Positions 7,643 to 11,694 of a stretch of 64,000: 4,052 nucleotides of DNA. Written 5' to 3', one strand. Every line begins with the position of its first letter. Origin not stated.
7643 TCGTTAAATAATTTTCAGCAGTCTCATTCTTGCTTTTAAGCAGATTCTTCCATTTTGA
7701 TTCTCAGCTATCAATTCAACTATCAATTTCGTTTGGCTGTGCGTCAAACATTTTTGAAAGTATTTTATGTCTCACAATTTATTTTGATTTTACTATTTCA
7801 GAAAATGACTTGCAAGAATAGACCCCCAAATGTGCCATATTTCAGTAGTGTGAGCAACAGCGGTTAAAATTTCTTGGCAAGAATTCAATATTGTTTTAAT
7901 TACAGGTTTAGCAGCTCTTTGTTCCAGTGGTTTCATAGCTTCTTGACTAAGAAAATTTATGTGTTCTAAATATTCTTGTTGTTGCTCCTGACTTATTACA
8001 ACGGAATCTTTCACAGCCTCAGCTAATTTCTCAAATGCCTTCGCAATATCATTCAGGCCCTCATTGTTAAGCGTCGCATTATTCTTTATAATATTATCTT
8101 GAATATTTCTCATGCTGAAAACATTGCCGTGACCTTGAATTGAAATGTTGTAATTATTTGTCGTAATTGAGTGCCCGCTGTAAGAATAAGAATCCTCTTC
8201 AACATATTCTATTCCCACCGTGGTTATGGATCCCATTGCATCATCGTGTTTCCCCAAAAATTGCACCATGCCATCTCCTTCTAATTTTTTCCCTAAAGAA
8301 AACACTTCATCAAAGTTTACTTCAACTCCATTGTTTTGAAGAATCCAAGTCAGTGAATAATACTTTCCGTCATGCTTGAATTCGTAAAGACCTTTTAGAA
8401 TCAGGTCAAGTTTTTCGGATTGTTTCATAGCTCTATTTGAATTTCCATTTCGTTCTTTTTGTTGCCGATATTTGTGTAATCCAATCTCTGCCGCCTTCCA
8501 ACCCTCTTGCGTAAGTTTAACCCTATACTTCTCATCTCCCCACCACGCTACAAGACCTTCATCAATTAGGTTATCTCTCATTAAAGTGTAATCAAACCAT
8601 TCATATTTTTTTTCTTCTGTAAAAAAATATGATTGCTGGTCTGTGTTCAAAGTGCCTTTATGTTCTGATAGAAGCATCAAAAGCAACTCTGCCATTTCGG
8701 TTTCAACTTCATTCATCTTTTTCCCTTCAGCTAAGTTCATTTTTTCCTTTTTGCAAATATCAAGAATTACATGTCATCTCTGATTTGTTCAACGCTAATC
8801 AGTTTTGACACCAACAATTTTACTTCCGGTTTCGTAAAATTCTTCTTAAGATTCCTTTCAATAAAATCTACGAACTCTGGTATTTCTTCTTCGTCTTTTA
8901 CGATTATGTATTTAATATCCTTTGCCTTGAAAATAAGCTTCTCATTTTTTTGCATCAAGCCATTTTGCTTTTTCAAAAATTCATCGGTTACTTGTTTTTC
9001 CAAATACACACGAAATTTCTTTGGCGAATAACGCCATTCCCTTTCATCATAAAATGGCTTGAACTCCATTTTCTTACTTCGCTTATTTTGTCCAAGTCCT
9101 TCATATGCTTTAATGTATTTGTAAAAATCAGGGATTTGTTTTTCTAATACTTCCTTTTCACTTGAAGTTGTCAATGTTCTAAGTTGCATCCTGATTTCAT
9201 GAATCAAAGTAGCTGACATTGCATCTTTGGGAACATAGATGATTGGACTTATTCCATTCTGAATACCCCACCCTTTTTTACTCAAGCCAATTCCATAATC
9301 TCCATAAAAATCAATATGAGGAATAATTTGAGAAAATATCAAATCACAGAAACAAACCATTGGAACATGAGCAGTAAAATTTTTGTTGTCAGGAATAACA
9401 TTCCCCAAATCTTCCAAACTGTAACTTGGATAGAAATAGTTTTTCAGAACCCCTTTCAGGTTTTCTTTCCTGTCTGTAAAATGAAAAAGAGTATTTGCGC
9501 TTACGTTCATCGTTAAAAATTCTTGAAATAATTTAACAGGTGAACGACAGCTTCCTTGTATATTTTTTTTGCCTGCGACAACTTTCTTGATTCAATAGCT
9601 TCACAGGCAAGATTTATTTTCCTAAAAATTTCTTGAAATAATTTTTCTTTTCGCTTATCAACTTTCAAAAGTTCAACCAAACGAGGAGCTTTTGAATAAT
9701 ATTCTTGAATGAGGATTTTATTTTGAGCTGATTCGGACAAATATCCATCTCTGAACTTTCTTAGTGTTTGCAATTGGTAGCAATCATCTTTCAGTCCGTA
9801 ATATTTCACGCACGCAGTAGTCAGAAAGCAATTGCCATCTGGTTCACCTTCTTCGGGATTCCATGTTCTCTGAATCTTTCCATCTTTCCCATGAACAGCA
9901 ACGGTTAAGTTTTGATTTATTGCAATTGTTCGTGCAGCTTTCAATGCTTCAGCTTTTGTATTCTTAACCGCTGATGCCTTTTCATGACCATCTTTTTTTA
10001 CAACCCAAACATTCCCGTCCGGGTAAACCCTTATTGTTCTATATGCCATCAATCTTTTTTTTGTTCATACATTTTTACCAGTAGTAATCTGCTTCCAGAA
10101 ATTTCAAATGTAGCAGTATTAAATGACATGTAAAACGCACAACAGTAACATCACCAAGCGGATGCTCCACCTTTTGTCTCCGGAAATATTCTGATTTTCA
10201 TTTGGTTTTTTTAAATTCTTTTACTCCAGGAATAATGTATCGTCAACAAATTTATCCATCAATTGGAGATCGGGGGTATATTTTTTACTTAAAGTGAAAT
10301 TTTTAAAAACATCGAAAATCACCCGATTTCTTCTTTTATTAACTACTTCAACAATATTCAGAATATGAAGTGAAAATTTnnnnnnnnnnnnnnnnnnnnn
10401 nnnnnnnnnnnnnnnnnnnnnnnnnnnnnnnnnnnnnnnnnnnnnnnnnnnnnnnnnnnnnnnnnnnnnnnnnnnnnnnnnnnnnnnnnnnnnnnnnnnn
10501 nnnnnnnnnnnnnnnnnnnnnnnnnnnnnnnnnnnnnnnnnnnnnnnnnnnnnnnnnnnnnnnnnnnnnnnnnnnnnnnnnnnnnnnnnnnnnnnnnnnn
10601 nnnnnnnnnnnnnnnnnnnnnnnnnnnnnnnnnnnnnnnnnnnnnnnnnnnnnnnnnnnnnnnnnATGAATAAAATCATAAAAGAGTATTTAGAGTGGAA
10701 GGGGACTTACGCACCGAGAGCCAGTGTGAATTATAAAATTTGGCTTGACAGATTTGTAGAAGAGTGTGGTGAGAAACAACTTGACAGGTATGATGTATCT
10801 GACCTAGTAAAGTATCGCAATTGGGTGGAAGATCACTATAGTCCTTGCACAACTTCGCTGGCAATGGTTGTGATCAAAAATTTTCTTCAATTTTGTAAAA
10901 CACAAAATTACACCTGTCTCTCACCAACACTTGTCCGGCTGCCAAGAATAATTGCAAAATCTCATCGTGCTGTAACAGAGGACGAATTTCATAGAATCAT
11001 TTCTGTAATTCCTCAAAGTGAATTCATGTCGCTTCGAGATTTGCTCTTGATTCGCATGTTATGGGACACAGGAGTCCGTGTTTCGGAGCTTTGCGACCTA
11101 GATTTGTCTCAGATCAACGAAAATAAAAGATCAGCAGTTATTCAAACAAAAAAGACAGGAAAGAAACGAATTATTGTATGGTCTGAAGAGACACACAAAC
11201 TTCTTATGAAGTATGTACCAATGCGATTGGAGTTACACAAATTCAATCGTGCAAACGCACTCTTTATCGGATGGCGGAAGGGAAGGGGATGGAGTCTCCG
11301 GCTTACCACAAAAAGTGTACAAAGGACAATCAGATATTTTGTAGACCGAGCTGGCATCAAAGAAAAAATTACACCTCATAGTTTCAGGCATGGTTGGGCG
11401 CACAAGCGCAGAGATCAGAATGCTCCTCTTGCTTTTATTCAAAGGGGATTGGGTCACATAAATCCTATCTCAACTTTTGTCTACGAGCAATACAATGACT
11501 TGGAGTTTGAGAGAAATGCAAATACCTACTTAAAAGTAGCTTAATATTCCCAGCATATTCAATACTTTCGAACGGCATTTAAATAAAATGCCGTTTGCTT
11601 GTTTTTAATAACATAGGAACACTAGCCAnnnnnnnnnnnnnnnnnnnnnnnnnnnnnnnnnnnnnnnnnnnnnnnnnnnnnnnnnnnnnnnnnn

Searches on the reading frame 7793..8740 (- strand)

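Call 3: search_protein_families(library=pfam, proteins=[window:7793-8740:-], max_evalue=0.01)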
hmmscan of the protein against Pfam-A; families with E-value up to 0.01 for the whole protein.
window:7793-8740:- (315 aa): 3 families
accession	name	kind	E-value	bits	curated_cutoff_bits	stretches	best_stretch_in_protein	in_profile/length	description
PF12631.12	MnmE_helical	-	0.0045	17.6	40.1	1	214-300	110-198/211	MnmE helical domain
PF15882.10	DUF4735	-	0.0064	16.5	31.2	0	210-275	13-77/283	Domain of unknown function (DUF4735)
PF14277.12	DUF4364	-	0.0078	16.5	26.9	0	19-86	4-72/162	Domain of unknown function (DUF4364)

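Call 4: search_protein_families(library=padloc, proteins=[window:7793-8740:-], max_evalue=0.01)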
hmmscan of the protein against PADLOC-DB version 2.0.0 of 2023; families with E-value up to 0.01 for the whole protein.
window:7793-8740:- (315 aa): 1 family
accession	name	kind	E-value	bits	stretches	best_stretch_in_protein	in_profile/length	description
PDLC04449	PDC-M14B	-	7e-07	27.1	1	195-304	150-254/267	-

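Call 5: search_protein_families(library=ncbifam, proteins=[window:7793-8740:-], max_evalue=0.01)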
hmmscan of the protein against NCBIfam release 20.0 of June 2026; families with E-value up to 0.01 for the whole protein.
window:7793-8740:- (315 aa): 0 families

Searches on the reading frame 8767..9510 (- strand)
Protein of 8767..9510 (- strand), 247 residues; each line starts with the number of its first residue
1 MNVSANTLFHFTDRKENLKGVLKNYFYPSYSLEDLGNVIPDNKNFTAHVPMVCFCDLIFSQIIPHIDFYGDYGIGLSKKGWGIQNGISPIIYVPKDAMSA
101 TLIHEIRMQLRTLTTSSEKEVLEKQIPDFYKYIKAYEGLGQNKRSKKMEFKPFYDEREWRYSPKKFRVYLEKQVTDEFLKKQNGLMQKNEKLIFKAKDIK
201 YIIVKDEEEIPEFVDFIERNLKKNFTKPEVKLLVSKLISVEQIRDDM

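Call 3: search_protein_families(library=pfam, proteins=[window:8767-9510:-], max_evalue=0.01)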
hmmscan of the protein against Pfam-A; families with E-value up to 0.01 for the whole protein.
window:8767-9510:- (247 aa): 1 family
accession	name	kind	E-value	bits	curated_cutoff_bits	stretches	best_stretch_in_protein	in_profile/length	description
PF10899.13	AbiGi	-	1.2e-29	104.1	22.4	1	26-204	3-184/185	Putative abortive phage resistance protein AbiGi, antitoxin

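Call 4: search_protein_families(library=padloc, proteins=[window:8767-9510:-], max_evalue=0.01)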
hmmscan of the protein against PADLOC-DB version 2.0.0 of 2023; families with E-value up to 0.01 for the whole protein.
window:8767-9510:- (247 aa): 1 family
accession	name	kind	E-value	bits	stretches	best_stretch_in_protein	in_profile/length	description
PDLC02331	AbiGi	-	5.3e-48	161.7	1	2-246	14-259/260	AbiGi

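Call 5: search_protein_families(library=ncbifam, proteins=[window:8767-9510:-], max_evalue=0.01)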
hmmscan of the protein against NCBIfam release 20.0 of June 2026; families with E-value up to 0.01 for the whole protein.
window:8767-9510:- (247 aa): 1 family
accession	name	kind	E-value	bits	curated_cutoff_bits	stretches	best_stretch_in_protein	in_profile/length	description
NF042957.1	phage_res_AbiGI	equivalog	2.4e-15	56.6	300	1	47-246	27-248/249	abortive phage resistance protein AbiGI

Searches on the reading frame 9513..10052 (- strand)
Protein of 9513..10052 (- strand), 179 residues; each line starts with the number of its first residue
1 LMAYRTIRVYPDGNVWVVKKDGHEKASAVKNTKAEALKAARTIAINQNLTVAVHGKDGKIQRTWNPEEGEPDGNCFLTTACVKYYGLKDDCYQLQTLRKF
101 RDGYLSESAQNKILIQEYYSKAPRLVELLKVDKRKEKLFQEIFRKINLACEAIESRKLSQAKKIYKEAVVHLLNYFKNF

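Call 3: search_protein_families(library=pfam, proteins=[window:9513-10052:-], max_evalue=0.01)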
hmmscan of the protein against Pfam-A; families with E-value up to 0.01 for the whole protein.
window:9513-10052:- (179 aa): 1 family
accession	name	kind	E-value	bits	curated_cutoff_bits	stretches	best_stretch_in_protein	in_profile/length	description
PF09954.14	DUF2188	-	1.5e-15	57.5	22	1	7-64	1-60/62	Uncharacterized protein conserved in bacteria (DUF2188)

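Call 4: search_protein_families(library=padloc, proteins=[window:9513-10052:-], max_evalue=0.01)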
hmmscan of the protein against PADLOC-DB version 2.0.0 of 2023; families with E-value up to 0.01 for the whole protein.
window:9513-10052:- (179 aa): 2 families
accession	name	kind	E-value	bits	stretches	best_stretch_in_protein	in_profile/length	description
PDLC04941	PDC-S16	-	2.2e-16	58.4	1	2-62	1-62/75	-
PDLC04942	PDC-S16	-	3.6e-16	57.6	1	2-62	1-62/75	-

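Call 5: search_protein_families(library=ncbifam, proteins=[window:9513-10052:-], max_evalue=0.01)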
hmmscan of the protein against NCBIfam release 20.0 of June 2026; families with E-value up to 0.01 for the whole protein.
window:9513-10052:- (179 aa): 1 family
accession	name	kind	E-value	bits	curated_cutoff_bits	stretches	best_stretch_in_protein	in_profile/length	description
NF041770.1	CFI_box_CTERM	domain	7.5e-13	48.1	40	1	75-140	1-62/69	CFI-box-CTERM domain-containing protein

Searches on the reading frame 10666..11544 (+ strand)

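Call 3: search_protein_families(library=pfam, proteins=[window:10666-11544:+], max_evalue=0.01)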
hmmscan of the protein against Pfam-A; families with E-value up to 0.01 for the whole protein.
window:10666-11544:+ (292 aa): 2 families
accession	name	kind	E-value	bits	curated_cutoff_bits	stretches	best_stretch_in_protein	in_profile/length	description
PF00589.27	Phage_integrase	-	8.1e-27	94.5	27.1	1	103-277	3-169/172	Phage integrase family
PF13495.12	Phage_int_SAM_4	-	0.00013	22.7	27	1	7-73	7-74/85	Phage integrase, N-terminal SAM-like domain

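Call 4: search_protein_families(library=padloc, proteins=[window:10666-11544:+], max_evalue=0.01)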
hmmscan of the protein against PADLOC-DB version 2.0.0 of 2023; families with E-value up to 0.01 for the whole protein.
window:10666-11544:+ (292 aa): 1 family
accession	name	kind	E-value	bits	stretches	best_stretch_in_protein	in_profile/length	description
PDLC03399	REase_II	-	0.009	13.3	0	180-283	47-149/345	Type II restriction enzyme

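Call 5: search_protein_families(library=ncbifam, proteins=[window:10666-11544:+], max_evalue=0.01)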
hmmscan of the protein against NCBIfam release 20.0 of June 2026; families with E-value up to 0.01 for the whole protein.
window:10666-11544:+ (292 aa): 11 families
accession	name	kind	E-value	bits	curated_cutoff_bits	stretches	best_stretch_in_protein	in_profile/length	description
NF040815.2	recomb_XerA_Arch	equivalog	4.6e-47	160.8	220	1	14-280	11-258/263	site-specific tyrosine recombinase/integron integrase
TIGR02225.1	recomb_XerD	equivalog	1.5e-36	126.3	329.6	1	15-278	13-276/290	site-specific tyrosine recombinase XerD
TIGR02224.1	recomb_XerC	equivalog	4.9e-35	121.3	335.15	1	7-288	5-286/295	tyrosine recombinase XerC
NF001399.0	PRK00283.1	subfamily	3.4e-33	115.2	279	1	22-274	29-281/300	tyrosine recombinase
NF002331.0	PRK01287.1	subfamily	5.3e-21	75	371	1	46-275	83-311/365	site-specific tyrosine recombinase XerC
NF003462.0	PRK05084.1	equivalog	7.9e-20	70.9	267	1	123-281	195-349/360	tyrosine recombinase XerS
TIGR02249.1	integrase_gron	subfamily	3.5e-18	66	265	2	14-195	13-188/315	integron integrase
NF007371.0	PRK09871.1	subfamily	1.3e-10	41.2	222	1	103-279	7-177/198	tyrosine-type DNA invertase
NF011946.0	PRK15417.1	equivalog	1.7e-07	30.7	435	1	215-275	254-314/337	integron integrase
NF007370.0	PRK09870.1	subfamily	4.3e-07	29.7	221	1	100-277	10-180/200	tyrosine-type DNA invertase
NF040693.1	recomb_GmtY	equivalog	2.3e-05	23.9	340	1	235-278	391-434/441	gamma-mobile-trio recombinase GmtY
